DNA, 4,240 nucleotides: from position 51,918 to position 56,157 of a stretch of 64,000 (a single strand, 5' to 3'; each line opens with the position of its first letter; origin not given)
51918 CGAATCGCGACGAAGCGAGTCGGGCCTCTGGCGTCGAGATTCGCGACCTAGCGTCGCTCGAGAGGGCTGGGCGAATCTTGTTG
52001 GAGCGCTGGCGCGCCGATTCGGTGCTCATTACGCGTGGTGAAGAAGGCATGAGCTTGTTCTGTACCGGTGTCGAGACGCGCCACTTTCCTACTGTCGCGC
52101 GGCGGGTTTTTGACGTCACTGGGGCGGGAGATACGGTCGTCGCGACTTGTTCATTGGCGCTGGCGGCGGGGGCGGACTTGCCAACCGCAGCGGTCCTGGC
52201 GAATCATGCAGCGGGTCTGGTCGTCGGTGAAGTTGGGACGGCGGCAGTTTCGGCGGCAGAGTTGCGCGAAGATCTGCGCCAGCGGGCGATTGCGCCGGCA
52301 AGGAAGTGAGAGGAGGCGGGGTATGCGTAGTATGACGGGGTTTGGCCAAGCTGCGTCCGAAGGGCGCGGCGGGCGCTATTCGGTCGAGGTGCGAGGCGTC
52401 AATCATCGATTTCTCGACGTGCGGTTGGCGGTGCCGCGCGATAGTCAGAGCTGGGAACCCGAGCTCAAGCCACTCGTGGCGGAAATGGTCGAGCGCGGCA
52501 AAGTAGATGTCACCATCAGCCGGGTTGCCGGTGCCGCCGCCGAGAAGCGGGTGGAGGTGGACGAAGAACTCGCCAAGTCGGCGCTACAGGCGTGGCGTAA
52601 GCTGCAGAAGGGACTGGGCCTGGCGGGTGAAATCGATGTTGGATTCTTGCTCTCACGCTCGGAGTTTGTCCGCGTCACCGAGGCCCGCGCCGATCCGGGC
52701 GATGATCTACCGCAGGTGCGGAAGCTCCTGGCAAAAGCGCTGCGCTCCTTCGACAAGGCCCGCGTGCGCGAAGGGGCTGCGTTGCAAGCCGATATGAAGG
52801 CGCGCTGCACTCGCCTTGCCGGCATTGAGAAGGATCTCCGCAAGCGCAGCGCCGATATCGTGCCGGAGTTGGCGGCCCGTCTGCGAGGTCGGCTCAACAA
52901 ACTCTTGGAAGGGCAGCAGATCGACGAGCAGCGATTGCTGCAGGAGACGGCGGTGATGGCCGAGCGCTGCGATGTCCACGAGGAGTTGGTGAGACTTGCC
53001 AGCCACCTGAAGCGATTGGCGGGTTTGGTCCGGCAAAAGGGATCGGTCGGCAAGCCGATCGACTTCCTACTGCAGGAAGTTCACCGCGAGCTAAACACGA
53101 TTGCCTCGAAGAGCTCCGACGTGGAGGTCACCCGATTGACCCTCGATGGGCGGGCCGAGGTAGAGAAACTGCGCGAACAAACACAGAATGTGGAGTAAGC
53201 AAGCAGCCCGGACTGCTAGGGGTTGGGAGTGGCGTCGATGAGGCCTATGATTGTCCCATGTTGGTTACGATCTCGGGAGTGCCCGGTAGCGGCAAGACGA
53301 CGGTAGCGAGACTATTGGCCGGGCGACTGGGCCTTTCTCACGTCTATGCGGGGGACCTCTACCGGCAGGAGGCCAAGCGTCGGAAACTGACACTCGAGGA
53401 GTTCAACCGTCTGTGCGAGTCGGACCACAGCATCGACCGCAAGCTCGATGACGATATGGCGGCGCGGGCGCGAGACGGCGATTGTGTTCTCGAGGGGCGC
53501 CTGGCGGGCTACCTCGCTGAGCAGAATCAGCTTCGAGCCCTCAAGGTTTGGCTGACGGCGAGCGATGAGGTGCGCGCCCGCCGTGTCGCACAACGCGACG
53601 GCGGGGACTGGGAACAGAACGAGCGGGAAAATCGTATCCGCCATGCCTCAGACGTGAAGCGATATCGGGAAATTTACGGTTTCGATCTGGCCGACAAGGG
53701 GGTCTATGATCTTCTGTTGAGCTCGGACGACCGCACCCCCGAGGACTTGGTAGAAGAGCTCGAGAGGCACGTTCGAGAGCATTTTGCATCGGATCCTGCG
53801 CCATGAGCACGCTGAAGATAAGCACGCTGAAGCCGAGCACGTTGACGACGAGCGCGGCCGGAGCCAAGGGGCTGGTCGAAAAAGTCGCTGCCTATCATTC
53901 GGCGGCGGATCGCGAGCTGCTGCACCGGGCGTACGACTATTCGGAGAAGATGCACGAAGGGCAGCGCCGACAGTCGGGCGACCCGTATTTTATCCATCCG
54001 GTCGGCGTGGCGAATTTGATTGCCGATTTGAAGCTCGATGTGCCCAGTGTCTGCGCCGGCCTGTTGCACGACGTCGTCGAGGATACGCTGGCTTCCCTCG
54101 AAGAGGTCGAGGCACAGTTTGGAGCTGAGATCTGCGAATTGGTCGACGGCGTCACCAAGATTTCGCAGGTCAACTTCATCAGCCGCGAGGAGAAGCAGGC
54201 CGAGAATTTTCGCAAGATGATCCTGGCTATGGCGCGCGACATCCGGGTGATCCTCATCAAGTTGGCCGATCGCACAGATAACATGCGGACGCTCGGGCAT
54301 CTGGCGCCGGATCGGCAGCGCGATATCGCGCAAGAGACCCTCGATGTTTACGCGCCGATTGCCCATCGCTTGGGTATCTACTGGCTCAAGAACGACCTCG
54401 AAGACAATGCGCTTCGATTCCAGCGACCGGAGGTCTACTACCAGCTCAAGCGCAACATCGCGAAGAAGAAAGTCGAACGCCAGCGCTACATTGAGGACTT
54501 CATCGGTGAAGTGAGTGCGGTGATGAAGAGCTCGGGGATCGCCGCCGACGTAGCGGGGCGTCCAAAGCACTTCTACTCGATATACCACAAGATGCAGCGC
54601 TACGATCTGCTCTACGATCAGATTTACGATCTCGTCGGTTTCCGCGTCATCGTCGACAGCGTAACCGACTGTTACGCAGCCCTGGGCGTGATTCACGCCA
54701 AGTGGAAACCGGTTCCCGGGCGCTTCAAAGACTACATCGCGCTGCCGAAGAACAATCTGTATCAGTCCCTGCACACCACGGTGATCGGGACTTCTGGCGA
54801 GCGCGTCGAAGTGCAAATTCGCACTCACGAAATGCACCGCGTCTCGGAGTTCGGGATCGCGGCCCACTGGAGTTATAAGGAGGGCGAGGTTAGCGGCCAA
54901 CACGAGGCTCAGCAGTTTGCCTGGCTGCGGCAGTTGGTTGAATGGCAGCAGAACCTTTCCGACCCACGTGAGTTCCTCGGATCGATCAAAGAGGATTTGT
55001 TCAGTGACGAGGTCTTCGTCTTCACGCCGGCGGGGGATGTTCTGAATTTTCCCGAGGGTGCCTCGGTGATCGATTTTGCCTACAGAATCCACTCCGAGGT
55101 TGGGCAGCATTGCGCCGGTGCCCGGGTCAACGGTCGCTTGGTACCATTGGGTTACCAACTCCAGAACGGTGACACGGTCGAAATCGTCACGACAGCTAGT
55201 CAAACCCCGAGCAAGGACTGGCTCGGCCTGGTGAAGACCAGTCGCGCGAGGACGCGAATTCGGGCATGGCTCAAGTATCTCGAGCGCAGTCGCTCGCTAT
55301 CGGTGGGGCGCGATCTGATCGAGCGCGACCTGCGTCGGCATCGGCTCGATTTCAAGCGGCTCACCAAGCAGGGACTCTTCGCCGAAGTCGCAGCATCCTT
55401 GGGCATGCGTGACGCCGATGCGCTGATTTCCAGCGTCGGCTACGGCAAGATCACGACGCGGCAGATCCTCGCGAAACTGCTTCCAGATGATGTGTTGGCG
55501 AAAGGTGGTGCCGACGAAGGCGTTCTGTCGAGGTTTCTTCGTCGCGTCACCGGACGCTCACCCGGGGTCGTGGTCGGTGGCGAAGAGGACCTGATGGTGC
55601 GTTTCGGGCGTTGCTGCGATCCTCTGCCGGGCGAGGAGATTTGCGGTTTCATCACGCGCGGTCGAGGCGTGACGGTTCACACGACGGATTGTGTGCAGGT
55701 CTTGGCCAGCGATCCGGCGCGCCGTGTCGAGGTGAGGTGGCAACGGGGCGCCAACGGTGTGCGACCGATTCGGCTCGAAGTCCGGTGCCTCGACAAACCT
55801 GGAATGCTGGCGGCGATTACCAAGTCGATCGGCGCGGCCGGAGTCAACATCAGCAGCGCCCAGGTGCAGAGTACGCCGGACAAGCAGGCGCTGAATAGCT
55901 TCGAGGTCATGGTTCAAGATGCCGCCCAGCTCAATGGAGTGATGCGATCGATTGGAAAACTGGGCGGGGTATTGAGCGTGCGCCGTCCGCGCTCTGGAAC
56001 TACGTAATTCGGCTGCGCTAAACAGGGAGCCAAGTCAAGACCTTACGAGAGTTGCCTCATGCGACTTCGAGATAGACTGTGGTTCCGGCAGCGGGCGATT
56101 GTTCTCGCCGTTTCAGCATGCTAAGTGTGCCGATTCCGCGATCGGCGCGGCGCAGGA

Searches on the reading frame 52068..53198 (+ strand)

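Call 70: search_protein_families(library=pfam, max_evalue=0.001, proteins=[window:52068-53198:+])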
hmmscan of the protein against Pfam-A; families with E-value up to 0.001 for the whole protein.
window:52068-53198:+ (376 aa): 2 families
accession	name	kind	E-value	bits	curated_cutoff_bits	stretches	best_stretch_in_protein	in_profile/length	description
PF08340.16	YicC-like_C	-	1.6e-39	135.2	27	1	258-376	2-120/120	Endoribonuclease YicC-like, C-terminal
PF03755.18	YicC-like_N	-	2.7e-36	125.7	25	1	86-240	1-155/156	Endoribonuclease YicC-like, N-terminal region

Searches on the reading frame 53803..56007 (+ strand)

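Call 10: search_protein_families(library=pfam, proteins=[window:53803-56007:+], max_evalue=0.00001)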
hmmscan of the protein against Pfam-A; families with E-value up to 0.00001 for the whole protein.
window:53803-56007:+ (734 aa): 7 families
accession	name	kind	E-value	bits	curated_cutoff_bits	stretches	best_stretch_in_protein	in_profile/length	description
PF13328.12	HD_4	-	2.3e-53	180.5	27.2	1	43-192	1-155/156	HD domain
PF04607.23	RelA_SpoT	-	1.2e-42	145.2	27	1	252-362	1-112/113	Region found in RelA / SpoT proteins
PF02824.27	TGS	-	8.6e-24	83.8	22.2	1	404-463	1-60/60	TGS domain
PF13291.12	ACT_4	-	1.4e-15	58.2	27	1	655-728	6-80/80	ACT domain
PF01966.28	HD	-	2e-10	41.4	22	1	62-161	1-116/116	HD domain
PF19296.4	RelA_AH_RIS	-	5.1e-10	40.2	23.8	1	476-563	3-86/185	RelA/SpoT, AH and RIS domains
PF01842.31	ACT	-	1.2e-09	38.2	27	1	657-721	2-65/66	ACT domain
